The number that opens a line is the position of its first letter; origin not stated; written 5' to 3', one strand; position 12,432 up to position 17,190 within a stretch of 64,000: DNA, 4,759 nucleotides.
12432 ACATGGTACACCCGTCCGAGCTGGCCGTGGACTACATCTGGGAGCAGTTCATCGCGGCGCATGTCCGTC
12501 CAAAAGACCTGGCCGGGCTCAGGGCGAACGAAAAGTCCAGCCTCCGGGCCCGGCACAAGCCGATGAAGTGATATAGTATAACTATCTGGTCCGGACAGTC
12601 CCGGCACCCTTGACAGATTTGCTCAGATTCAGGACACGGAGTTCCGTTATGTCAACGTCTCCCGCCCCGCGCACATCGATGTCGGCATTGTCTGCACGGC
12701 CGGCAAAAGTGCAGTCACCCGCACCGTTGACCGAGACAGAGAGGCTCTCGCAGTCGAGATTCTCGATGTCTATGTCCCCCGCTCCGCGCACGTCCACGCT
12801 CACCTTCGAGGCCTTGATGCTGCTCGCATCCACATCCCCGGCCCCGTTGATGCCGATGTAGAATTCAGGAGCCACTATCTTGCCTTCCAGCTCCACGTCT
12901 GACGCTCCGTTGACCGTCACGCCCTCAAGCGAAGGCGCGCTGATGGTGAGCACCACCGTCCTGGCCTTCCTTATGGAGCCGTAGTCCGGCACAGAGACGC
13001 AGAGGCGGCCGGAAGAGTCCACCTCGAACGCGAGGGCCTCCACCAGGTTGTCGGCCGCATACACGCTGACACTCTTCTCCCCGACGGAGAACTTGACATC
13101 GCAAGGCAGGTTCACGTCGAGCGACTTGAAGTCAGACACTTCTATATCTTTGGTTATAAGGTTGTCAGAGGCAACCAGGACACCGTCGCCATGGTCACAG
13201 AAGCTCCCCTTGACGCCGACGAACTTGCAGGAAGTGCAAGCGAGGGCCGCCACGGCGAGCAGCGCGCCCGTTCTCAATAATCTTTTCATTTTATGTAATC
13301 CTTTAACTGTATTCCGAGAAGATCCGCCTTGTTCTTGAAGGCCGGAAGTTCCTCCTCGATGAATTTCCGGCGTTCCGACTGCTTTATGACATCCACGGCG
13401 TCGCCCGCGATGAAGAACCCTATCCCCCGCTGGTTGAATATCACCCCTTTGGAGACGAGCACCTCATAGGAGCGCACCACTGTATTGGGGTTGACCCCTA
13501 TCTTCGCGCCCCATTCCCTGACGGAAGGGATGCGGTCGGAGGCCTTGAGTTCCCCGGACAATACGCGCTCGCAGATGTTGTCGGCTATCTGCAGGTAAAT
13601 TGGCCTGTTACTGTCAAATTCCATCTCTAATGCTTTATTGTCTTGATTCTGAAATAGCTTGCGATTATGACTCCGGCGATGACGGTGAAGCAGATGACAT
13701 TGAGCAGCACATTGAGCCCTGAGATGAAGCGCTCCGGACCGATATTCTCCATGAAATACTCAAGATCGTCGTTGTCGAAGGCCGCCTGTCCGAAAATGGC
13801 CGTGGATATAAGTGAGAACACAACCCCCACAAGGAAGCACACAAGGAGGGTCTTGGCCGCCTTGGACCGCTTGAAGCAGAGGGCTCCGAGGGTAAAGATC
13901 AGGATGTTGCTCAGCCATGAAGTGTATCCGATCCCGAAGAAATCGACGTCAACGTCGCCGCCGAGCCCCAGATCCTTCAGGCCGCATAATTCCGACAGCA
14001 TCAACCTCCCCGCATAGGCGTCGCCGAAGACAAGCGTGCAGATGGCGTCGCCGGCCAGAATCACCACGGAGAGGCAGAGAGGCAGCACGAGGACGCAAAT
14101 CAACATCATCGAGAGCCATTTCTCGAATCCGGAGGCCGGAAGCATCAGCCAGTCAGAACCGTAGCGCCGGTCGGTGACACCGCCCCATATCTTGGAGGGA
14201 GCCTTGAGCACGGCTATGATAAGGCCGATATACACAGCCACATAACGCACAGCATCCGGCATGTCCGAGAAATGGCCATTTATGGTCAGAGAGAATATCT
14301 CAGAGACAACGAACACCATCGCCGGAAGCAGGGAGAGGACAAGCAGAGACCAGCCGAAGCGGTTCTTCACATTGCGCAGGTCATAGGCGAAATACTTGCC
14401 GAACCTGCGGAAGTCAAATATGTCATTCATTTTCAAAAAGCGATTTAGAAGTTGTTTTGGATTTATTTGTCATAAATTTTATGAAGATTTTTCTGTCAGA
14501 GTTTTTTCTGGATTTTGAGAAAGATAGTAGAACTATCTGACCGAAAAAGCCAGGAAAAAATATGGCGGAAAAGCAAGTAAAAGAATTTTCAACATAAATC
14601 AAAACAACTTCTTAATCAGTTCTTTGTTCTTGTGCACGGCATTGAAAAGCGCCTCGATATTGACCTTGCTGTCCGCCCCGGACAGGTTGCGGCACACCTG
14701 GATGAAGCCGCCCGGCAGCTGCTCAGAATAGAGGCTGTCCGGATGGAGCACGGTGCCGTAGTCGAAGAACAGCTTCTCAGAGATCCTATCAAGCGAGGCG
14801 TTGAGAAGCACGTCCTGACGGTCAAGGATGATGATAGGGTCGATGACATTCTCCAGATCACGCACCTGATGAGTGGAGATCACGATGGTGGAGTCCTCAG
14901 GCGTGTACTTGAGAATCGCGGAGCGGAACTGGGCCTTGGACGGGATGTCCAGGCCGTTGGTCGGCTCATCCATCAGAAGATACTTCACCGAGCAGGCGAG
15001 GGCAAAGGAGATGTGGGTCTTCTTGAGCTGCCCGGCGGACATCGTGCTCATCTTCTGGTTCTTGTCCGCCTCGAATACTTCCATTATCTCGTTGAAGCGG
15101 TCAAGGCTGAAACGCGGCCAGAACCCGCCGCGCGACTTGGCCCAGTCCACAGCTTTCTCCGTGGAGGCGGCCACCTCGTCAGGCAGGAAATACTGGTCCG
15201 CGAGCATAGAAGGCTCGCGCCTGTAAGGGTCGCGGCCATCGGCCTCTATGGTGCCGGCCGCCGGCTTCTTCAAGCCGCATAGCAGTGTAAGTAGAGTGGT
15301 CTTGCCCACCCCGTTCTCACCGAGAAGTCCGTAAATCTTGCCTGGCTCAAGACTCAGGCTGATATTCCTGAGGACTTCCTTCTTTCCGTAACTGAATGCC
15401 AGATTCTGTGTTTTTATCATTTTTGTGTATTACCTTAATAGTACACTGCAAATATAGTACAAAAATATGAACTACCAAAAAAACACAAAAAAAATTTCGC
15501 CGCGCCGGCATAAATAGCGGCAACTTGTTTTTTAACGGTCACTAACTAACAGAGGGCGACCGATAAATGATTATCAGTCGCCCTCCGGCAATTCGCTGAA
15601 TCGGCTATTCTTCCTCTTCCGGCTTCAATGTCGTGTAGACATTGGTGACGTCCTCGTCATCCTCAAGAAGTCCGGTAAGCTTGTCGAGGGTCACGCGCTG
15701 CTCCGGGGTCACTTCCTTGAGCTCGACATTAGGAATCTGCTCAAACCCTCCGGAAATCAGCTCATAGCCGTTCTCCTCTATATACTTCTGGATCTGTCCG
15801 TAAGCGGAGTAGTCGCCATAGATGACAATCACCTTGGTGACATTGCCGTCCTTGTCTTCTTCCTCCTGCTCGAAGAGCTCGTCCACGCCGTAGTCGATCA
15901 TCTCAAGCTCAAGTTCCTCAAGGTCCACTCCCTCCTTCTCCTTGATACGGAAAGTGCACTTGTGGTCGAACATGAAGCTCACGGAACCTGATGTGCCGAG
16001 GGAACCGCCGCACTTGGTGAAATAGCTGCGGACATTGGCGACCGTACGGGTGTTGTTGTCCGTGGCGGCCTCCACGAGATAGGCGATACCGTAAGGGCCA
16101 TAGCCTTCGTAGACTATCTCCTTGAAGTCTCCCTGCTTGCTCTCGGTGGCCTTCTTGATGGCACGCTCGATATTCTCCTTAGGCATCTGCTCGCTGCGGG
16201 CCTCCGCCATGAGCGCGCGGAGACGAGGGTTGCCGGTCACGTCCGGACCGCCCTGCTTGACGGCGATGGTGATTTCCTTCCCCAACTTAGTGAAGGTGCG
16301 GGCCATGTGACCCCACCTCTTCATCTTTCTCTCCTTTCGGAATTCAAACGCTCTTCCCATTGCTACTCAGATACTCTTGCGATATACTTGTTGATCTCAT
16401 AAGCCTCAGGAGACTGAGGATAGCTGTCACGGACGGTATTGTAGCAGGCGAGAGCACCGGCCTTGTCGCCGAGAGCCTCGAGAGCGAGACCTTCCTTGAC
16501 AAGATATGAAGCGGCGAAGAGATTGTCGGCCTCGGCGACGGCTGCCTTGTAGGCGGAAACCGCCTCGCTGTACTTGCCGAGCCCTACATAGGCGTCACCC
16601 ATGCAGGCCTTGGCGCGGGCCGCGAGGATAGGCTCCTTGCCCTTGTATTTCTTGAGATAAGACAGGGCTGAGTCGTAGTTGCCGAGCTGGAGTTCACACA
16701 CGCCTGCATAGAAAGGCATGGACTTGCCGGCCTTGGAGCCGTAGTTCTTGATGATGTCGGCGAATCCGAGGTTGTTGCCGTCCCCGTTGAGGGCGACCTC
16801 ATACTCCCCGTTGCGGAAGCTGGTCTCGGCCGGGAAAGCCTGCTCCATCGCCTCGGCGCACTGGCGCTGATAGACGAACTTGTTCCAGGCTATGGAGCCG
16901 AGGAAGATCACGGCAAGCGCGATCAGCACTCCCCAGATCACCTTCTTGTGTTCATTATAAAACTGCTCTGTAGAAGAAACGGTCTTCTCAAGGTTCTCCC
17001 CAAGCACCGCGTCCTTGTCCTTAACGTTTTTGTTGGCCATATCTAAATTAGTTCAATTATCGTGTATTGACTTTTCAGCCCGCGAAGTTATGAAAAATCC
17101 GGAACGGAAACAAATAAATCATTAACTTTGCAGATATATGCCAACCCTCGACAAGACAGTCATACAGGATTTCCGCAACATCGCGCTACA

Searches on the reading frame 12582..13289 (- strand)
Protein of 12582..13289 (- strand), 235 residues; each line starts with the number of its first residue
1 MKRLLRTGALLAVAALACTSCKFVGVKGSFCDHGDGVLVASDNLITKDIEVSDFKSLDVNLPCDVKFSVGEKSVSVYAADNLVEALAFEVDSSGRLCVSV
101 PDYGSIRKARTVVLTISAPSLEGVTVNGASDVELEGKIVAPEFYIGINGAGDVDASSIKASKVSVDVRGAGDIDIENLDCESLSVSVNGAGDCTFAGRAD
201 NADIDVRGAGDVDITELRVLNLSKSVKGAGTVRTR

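Call 95: search_protein_families(library=pfam, proteins=[window:12582-13289:-], max_evalue=0.01)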
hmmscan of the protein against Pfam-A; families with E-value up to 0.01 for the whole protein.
window:12582-13289:- (235 aa): 2 families
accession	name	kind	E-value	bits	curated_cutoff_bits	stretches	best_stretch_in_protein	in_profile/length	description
PF10988.14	DUF2807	-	1.1e-27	97.5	24.2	1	53-233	1-158/181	Putative auto-transporter adhesin, head GIN domain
PF13349.12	DUF4097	-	0.0039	17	22.9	1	105-187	61-143/247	Toastrack DUF4097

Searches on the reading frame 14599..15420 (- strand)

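Call 95: search_protein_families(library=pfam, proteins=[window:14599-15420:-], max_evalue=0.01)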
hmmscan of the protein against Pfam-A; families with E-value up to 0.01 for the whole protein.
window:14599-15420:- (273 aa): 4 families
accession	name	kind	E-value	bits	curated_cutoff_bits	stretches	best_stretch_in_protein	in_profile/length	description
PF00005.33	ABC_tran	-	6.1e-24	85.6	25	1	17-155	1-137/137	ABC transporter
PF13304.12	AAA_21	-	1.6e-08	35.4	27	1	103-185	220-299/304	AAA domain, putative AbiEii toxin, Type IV TA system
PF03193.22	RsgA_GTPase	-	0.0028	17.9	30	1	8-59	88-138/174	RsgA GTPase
PF13476.12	AAA_23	-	0.0048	18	27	0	21-49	14-41/201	AAA domain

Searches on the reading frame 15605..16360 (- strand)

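Call 95: search_protein_families(library=pfam, proteins=[window:15605-16360:-], max_evalue=0.01)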
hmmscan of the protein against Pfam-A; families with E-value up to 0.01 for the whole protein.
window:15605-16360:- (251 aa): 2 families
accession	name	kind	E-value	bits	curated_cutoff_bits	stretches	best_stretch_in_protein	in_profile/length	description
PF01709.26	Transcrip_reg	-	4.4e-46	156.9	27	1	79-244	1-159/160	TACO1/YebC second and third domain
PF20772.2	TACO1_YebC_N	-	5.4e-27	94.5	36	1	4-73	2-72/73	TACO1/YebC protein N-terminal domain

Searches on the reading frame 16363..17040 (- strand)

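Call 95: search_protein_families(library=pfam, proteins=[window:16363-17040:-], max_evalue=0.01)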
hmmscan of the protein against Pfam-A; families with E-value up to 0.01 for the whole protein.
window:16363-17040:- (225 aa): 14 families
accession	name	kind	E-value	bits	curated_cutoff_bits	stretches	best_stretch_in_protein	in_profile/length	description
PF13432.12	TPR_16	-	1.1e-12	48.6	32.7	1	147-211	3-65/65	Tetratricopeptide repeat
PF13174.12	TPR_6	-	2.6e-11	43.8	26.3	1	180-210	3-33/33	Tetratricopeptide repeat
PF07719.23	TPR_2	-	7.4e-11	41.7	27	1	142-172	2-32/34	Tetratricopeptide repeat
PF13428.12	TPR_14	-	1.1e-08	35.3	23.5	0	184-215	8-39/44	Tetratricopeptide repeat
PF09976.15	TPR_21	-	4.4e-07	30.3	25.5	1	117-173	124-178/193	Tetratricopeptide repeat-like domain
PF13181.12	TPR_8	-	8.8e-07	29.1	25.7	0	147-168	7-28/34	Tetratricopeptide repeat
PF00515.34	TPR_1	-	1.5e-06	28.2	27.8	0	141-168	1-28/34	Tetratricopeptide repeat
PF13371.12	TPR_9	-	8.9e-06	26.1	35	0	184-218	36-70/73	Tetratricopeptide repeat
PF13424.12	TPR_12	-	1.5e-05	25.6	30.1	1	141-208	3-76/77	Tetratricopeptide repeat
PF21545.3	T7SS_EccA1_N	-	3.6e-05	23.6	27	1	136-209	163-237/272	T7SS, ESX-1 secretion system protein EccA1, N-terminal domain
PF14559.12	TPR_19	-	5.9e-05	23.7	25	1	117-173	2-57/68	Tetratricopeptide repeat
PF13414.12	TPR_11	-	0.00053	20.1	26.8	1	148-169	1-22/42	TPR repeat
PF13176.12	TPR_7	-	0.00076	19.8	27.9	0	147-171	5-31/36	Tetratricopeptide repeat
PF12895.13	ANAPC3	-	0.0063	17.2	27.2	1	111-166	28-81/82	Anaphase-promoting complex, cyclosome, subunit 3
